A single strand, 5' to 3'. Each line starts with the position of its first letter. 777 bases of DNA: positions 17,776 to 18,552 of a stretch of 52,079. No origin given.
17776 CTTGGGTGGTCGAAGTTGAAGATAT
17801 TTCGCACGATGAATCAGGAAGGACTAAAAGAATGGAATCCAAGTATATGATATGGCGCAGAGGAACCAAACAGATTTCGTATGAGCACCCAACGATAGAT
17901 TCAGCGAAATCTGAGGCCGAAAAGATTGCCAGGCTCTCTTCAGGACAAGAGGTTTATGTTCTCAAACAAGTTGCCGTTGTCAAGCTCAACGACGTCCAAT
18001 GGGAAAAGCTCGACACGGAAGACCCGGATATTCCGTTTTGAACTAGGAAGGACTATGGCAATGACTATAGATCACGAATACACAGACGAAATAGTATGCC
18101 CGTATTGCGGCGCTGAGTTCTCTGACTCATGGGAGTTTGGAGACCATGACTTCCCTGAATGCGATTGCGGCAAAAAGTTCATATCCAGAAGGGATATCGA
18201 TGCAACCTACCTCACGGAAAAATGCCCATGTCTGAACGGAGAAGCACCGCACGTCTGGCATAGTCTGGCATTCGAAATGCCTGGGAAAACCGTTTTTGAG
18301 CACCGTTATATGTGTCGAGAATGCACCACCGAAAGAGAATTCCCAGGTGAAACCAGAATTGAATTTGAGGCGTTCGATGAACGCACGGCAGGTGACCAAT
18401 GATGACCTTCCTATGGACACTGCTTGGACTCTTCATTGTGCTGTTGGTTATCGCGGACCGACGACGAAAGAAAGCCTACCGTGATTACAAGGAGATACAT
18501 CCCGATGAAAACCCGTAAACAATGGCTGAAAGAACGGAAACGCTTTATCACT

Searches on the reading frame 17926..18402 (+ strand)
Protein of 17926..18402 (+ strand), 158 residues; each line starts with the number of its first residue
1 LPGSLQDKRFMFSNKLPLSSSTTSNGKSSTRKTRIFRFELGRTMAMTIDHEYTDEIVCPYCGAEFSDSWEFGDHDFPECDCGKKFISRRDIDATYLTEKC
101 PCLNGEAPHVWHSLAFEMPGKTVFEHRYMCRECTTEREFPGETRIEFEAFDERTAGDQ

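Call 44: search_protein_families(library=pfam, proteins=[window:17926-18402:+], max_evalue=0.01)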
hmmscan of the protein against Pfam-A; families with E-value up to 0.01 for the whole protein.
window:17926-18402:+ (158 aa): 2 families
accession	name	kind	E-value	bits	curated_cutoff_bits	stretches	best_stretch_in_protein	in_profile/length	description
PF13894.12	zf-C2H2_4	-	0.0043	18.1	27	0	57-74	2-19/24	C2H2-type zinc finger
PF00096.32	zf-C2H2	-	0.01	16.7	25.2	0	57-74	2-19/23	Zinc finger, C2H2 type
